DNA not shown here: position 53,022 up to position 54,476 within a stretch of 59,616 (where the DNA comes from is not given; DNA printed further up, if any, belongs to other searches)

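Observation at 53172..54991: Orphan two-gene module: DUF2791/BrxD-like AAA+ ATPase-wHTH plus Zn-ribbon partner (best candidate for a new system)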

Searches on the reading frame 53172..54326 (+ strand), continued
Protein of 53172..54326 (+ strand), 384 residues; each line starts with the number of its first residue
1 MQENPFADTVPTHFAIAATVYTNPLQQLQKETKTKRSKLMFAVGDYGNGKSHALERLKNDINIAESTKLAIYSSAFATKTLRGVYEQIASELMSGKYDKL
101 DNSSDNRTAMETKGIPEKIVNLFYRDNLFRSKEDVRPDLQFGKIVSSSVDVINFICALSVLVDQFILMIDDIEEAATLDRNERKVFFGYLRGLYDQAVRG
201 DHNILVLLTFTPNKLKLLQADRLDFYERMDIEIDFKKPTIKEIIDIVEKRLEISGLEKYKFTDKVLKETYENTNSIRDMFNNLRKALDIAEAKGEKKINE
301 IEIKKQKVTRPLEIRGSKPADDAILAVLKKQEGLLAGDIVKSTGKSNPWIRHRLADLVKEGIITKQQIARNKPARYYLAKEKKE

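Call 36: search_protein_families(library=pfam, proteins=[P0026, P0027, P0029, P0030, P0033, P0034, P0037, P0039, P0042, P0045], max_evalue=0.001)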
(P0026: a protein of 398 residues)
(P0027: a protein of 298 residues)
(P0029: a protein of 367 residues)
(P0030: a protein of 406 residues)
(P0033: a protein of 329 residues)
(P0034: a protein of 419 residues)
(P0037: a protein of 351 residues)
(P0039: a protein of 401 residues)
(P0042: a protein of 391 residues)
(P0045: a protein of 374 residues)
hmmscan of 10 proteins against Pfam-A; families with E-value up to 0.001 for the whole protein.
P0026 (398 aa): 7 families
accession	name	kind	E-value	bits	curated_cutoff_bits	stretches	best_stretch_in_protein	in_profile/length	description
PF10923.14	BrxC_BrxD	-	1.5e-17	64.1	22.2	1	39-361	25-353/414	BREX system ATP-binding protein BrxC/D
PF13401.12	AAA_22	-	9e-12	45.9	27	1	230-300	64-128/130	AAA domain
PF13191.12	AAA_16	-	8.8e-07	30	32.6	1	43-281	4-159/167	AAA ATPase domain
PF07693.20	KAP_NTPase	-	1.8e-05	24.6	20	1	51-307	8-204/293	KAP family P-loop domain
PF05621.17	TniB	-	7.4e-05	22.7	22.4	0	252-282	121-151/189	Bacterial TniB protein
PF24389.1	ORC-CDC6-like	-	9.9e-05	21.7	27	0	234-268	199-234/571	ORC-CDC6-like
PF20703.3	nSTAND1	-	0.00017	21.8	27.1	0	233-331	97-196/379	Novel STAND NTPase 1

P0027 (298 aa): 13 families
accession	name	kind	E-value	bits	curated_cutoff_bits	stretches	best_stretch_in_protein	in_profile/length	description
PF10923.14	BrxC_BrxD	-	1e-12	48.2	22.2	1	102-214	186-311/414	BREX system ATP-binding protein BrxC/D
PF01637.24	ATPase_2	-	2.4e-10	41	33.2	1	15-242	11-201/225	ATPase domain predominantly from Archaea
PF13401.12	AAA_22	-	1.5e-08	35.5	27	1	24-196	5-124/130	AAA domain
PF13191.12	AAA_16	-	1.2e-06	29.6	32.6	1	12-171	13-153/167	AAA ATPase domain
PF07693.20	KAP_NTPase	-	1e-05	25.4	20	1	7-196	4-192/293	KAP family P-loop domain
PF00004.35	AAA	-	1.1e-05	26.3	21.2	0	146-195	54-108/131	ATPase family associated with various cellular activities (AAA)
PF05729.18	NACHT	-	0.00015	22.1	26.7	0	141-232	72-160/167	NACHT domain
PF04665.18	Pox_A32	-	0.00029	20.9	22.8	0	27-65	16-52/242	Poxvirus A32 protein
PF20703.3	nSTAND1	-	0.00035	20.8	27.1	1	18-232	30-196/379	Novel STAND NTPase 1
PF25199.1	nSTAND_NTPase5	-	0.00053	20.3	34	0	10-68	27-85/145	Novel STAND NTPase 5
PF02463.25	SMC_N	-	0.0008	19.3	40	0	20-44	20-44/220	RecF/RecN/SMC N terminal domain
PF20720.3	nSTAND3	-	0.00086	19.5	27.2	0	24-62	17-54/155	Novel STAND NTPase 3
PF05621.17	TniB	-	0.00094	19.1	22.4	0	150-183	119-152/189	Bacterial TniB protein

P0029 (367 aa): 5 families
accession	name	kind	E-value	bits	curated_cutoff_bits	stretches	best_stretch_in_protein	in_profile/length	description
PF13401.12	AAA_22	-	5.5e-08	33.6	27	1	51-182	7-128/130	AAA domain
PF09848.15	SLFN-g3_helicase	-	6.1e-05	22.9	24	1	51-175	3-121/354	Schlafen group 3, DNA/RNA helicase domain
PF07728.20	AAA_5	-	0.00011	22.6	22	0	52-171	2-117/139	AAA domain (dynein-related subfamily)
PF05621.17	TniB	-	0.00036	20.5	22.4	1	39-145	23-136/189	Bacterial TniB protein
PF12802.13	MarR_2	-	0.0005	20.6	27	0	303-345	11-53/61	MarR family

P0030 (406 aa): 5 families
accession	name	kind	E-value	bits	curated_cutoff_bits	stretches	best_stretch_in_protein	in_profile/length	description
PF10923.14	BrxC_BrxD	-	1.1e-13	51.3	22.2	1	64-316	45-313/414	BREX system ATP-binding protein BrxC/D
PF13401.12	AAA_22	-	1.1e-07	32.7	27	0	251-300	85-128/130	AAA domain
PF05729.18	NACHT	-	0.00012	22.4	26.7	0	250-337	81-166/167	NACHT domain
PF05621.17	TniB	-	0.00015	21.7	22.4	0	240-301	109-168/189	Bacterial TniB protein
PF24389.1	ORC-CDC6-like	-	0.00031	20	27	0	68-94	32-58/571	ORC-CDC6-like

P0033 (329 aa): 7 families
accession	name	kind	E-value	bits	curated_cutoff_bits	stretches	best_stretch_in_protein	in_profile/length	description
PF10923.14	BrxC_BrxD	-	1.7e-10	40.8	22.2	1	136-257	195-325/414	BREX system ATP-binding protein BrxC/D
PF01637.24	ATPase_2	-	1.9e-09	38.1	33.2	1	51-293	17-218/225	ATPase domain predominantly from Archaea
PF13401.12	AAA_22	-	3.7e-07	31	27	1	56-225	7-124/130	AAA domain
PF00004.35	AAA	-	1.3e-06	29.3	21.2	1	58-248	2-129/131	ATPase family associated with various cellular activities (AAA)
PF00910.28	RNA_helicase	-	6.7e-05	23.8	21.5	1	58-129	2-77/105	RNA helicase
PF24389.1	ORC-CDC6-like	-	0.00041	19.6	27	0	55-83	33-63/571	ORC-CDC6-like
PF13191.12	AAA_16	-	0.00051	21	32.6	0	39-190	10-143/167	AAA ATPase domain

P0034 (419 aa): 2 families
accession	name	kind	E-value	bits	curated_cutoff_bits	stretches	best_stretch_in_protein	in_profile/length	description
PF10923.14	BrxC_BrxD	-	9.6e-06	25.2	22.2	1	216-323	182-293/414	BREX system ATP-binding protein BrxC/D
PF00004.35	AAA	-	2.9e-05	25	21.2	1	244-344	27-130/131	ATPase family associated with various cellular activities (AAA)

P0037 (351 aa): 16 families
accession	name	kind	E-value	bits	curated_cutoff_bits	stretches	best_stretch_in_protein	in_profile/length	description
PF13401.12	AAA_22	-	2e-14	54.4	27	1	45-168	6-130/130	AAA domain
PF03965.22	Penicillinase_R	-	4.1e-08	34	22.6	1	277-348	4-72/115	Penicillinase repressor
PF00437.27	T2SSE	-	4.7e-07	29.2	24.9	1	30-73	128-171/370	Type II/IV secretion system protein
PF13191.12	AAA_16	-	4.8e-07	30.9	32.6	1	26-151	2-159/167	AAA ATPase domain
PF20703.3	nSTAND1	-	3.6e-06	27.3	27.1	1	24-228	14-227/379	Novel STAND NTPase 1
PF13173.12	AAA_14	-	5.3e-06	26.9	27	1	44-192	2-127/129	AAA domain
PF01637.24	ATPase_2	-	1.8e-05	25.1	33.2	1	33-232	8-223/225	ATPase domain predominantly from Archaea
PF04851.21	ResIII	-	2.4e-05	24.8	22.5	0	31-69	10-48/164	Type III restriction enzyme, res subunit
PF13604.12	AAA_30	-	4.3e-05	23.8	27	1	30-69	4-43/191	AAA domain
PF25199.1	nSTAND_NTPase5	-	9.6e-05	22.7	34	1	32-69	24-66/145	Novel STAND NTPase 5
PF03215.21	Rad17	-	0.00016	22.1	23.8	1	42-71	43-72/186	Rad17 P-loop domain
PF20720.3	nSTAND3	-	0.00019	21.6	27.2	1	33-74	7-47/155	Novel STAND NTPase 3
PF00005.33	ABC_tran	-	0.00023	22.2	25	1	41-70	9-37/137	ABC transporter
PF24389.1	ORC-CDC6-like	-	0.00035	19.9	27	0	45-70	33-58/571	ORC-CDC6-like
PF13238.12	AAA_18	-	0.00047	21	29.4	0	48-88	2-25/128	AAA domain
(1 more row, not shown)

P0039 (401 aa): 3 families
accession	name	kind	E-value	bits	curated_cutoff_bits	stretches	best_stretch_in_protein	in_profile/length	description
PF13401.12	AAA_22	-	4.1e-07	30.8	27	0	56-191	4-110/130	AAA domain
PF13191.12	AAA_16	-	0.00013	22.9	32.6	0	58-181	25-148/167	AAA ATPase domain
PF05621.17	TniB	-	0.00043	20.2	22.4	0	157-202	111-156/189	Bacterial TniB protein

P0042 (391 aa): 13 families
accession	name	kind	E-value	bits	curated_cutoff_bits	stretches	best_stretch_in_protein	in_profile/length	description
PF13401.12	AAA_22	-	2.9e-24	86.3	27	1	45-175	5-130/130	AAA domain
PF13191.12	AAA_16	-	2.3e-11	44.9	32.6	1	36-156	14-162/167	AAA ATPase domain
PF07728.20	AAA_5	-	7e-06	26.5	22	1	48-149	2-89/139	AAA domain (dynein-related subfamily)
PF25199.1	nSTAND_NTPase5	-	3.2e-05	24.2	34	1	39-78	35-74/145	Novel STAND NTPase 5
PF00437.27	T2SSE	-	9e-05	21.7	24.9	1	31-72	128-169/370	Type II/IV secretion system protein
PF24883.2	NPHP3_N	-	0.00014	22.6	24.8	0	44-83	21-56/164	Nephrocystin 3, N-terminal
PF05729.18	NACHT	-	0.00016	21.9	26.7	1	48-140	3-95/167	NACHT domain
PF02367.23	TsaE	-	0.00027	21.3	26.6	1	36-79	12-53/128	Threonylcarbamoyl adenosine biosynthesis protein TsaE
PF00004.35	AAA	-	0.00028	21.8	21.2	1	48-170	1-112/131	ATPase family associated with various cellular activities (AAA)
PF13173.12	AAA_14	-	0.00038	20.9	27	1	48-140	5-76/129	AAA domain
PF13245.12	AAA_19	-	0.00048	20.8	25.1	0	46-166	12-124/134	AAA domain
PF13604.12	AAA_30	-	0.00065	19.9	27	0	42-167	15-124/191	AAA domain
PF12775.13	AAA_7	-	0.0008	19.4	25.8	0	34-79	22-67/181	P-loop containing dynein motor region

P0045 (374 aa): 9 families
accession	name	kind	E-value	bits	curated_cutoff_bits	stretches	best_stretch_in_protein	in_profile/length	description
PF10923.14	BrxC_BrxD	-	4.7e-13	49.3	22.2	1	141-243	185-292/414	BREX system ATP-binding protein BrxC/D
PF13401.12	AAA_22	-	1.6e-09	38.6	27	1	55-241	7-124/130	AAA domain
PF13191.12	AAA_16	-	2.6e-08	35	32.6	1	42-209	13-146/167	AAA ATPase domain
PF24389.1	ORC-CDC6-like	-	4.2e-08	32.8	27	1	52-102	31-79/571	ORC-CDC6-like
PF01637.24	ATPase_2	-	2e-07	31.5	33.2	1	39-279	6-193/225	ATPase domain predominantly from Archaea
PF05729.18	NACHT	-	7.6e-05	23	26.7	0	56-78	3-25/167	NACHT domain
PF00004.35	AAA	-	0.00013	22.9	21.2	0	56-141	1-73/131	ATPase family associated with various cellular activities (AAA)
PF05621.17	TniB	-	0.00036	20.5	22.4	0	176-241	102-163/189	Bacterial TniB protein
PF07693.20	KAP_NTPase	-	0.00048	19.9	20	1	48-173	12-82/293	KAP family P-loop domain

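Call 39: find_encoding_contigs(protein=P0013, flank=8000, max_places=2)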
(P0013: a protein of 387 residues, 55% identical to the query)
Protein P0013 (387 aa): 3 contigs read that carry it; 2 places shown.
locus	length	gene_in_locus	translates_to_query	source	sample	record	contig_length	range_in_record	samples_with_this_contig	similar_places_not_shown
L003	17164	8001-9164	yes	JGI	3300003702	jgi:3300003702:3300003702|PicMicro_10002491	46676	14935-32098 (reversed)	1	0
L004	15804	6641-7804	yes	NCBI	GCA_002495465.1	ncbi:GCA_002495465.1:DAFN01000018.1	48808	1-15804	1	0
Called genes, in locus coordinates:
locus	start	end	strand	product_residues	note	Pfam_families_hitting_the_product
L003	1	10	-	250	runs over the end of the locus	PF02463:SMC_N, PF00005:ABC_tran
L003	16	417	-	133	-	PF01592:NifU_N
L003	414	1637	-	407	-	PF00266:Aminotran_5, PF00155:Aminotran_1_2 (weak), PF01041:DegT_DnrJ_EryC1, PF01053:Cys_Met_Meta_PP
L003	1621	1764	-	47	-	-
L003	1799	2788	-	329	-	PF01458:SUFBD_core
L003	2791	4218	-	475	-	PF19295:SufBD_N (weak), PF01458:SUFBD_core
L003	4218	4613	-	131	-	-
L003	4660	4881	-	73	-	-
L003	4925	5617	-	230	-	-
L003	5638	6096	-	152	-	-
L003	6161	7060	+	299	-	PF13691:Lactamase_B_4, PF23023:Anti-Pycsar_Apyc1, PF00753:Lactamase_B, PF12706:Lactamase_B_2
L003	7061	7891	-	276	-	-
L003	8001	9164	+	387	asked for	PF05621:TniB (faint), PF13401:AAA_22 (weak)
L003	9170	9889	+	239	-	-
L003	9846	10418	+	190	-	PF01812:5-FTHF_cyc-lig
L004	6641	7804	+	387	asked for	PF05621:TniB (faint), PF13401:AAA_22 (weak)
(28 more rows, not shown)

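Call 40: find_encoding_contigs(protein=P0009, flank=8000, max_places=2)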
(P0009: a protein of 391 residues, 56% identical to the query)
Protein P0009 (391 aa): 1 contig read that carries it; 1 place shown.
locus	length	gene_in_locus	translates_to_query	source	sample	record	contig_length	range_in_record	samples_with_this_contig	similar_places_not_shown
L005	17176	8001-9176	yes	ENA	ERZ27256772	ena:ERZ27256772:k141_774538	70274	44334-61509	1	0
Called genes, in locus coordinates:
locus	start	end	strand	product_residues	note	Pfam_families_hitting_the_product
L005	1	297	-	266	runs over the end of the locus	-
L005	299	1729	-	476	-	PF00587:tRNA-synt_2b, PF03129:HGTP_anticodon, PF09180:ProRS-C_1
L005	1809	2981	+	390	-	-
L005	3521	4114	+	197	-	PF04893:Yip1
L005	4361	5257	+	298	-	PF13691:Lactamase_B_4, PF23023:Anti-Pycsar_Apyc1, PF00753:Lactamase_B, PF12706:Lactamase_B_2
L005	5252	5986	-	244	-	-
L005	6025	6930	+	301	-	PF04055:Radical_SAM, PF08608:Wyosine_form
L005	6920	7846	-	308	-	-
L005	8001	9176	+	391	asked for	PF20703:nSTAND1 (faint)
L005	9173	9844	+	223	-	-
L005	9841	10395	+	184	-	PF01812:5-FTHF_cyc-lig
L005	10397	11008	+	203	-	PF00551:Formyl_trans_N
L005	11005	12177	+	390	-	PF08245:Mur_ligase_M, PF02875:Mur_ligase_C, PF27239:FOL3_C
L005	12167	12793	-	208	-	PF02592:Vut_1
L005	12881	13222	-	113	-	-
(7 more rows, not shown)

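Call 41: find_encoding_contigs(protein=P0011, flank=8000, max_places=2)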
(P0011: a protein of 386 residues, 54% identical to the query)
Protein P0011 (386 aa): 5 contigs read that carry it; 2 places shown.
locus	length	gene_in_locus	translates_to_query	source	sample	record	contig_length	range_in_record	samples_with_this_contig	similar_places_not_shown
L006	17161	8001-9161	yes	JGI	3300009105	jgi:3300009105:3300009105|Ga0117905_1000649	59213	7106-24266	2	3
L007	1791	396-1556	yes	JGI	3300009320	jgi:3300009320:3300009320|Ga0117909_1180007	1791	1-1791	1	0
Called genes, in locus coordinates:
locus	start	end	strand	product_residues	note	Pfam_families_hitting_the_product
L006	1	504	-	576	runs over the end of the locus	PF01293:PEPCK_ATP (weak)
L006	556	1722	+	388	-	PF00155:Aminotran_1_2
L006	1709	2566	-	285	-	PF02775:TPP_enzyme_C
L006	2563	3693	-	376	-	PF01855:POR_N, PF02780:Transketolase_C (weak), PF17147:PFOR_II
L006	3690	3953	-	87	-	PF13183:Fer4_8 (faint), PF12797:Fer4_2 (faint), PF13237:Fer4_10, PF14697:Fer4_21, PF12838:Fer4_7, PF13187:Fer4_9 (weak), PF00037:Fer4, PF12837:Fer4_6 (weak), +1 more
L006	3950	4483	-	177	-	PF01558:POR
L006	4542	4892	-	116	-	-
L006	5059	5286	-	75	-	-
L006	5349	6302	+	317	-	PF23023:Anti-Pycsar_Apyc1, PF13691:Lactamase_B_4 (weak), PF00753:Lactamase_B, PF12706:Lactamase_B_2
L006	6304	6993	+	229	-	PF00877:NLPC_P60 (faint), PF05708:Peptidase_C92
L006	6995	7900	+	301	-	PF04055:Radical_SAM, PF08608:Wyosine_form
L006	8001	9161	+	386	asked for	PF13401:AAA_22 (faint)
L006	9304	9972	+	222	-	-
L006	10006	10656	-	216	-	-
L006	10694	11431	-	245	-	PF13489:Methyltransf_23 (weak), PF00398:RrnaAD, PF05175:MTS (weak), PF02353:CMAS (weak), PF13847:Methyltransf_31 (weak), PF08241:Methyltransf_11, PF08242:Methyltransf_12, PF13649:Methyltransf_25, +1 more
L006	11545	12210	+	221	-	PF04967:HTH_10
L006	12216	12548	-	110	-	-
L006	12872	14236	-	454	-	PF00391:PEP-utilizers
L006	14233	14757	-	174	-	PF01966:HD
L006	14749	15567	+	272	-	PF01978:TrmB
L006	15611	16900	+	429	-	PF00464:SHMT, PF01212:Beta_elim_lyase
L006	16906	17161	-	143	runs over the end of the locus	-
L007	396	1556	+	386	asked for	PF13401:AAA_22 (faint)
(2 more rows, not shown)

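Call 48: find_related_loci(query=A1, collection=genome_contigs, flank=3000)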
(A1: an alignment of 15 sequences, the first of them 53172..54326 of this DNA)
Query A1 (384 aa) in genome_contigs; peptide patterns used: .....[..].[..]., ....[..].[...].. (x = any residue, [..] = any of these).
29 stretches matched a pattern; 6 encode a relative of the query (tblastn E <= 1e-3); 6 distinct loci.
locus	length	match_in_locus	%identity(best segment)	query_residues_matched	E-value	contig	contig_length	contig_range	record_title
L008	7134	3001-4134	79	1-379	0e+0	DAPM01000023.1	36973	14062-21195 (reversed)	MAG TPA_asm: archaeon UBA543 isolate UBA543 UBA543_contig_15434, whole genome shotgun sequence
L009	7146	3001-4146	76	1-384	0e+0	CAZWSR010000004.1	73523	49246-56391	MAG TPA_asm: Candidatus Undinarchaeota archaeon isolate binchicken_co48_198 genome assembly, contig: NODE_380_length_735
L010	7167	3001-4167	54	1-384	2e-138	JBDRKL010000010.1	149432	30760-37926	MAG: archaeon isolate MEGAHIT-group-1.702 k141_8416097, whole genome shotgun sequence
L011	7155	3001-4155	55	1-382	4e-138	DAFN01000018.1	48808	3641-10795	MAG TPA_asm: archaeon UBA55 isolate UBA55 UBA55_contig_41941, whole genome shotgun sequence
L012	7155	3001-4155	55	1-382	9e-138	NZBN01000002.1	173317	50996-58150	MAG: Methanobacteriota archaeon isolate ARS1358 34726, whole genome shotgun sequence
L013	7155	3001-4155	54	1-382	1e-137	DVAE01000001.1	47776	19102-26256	MAG TPA_asm: Candidatus Undinarchaeales archaeon SRR5007147.bin71 isolate MAG_bin71 SRR5007147.bin71_genomic_k141_7337,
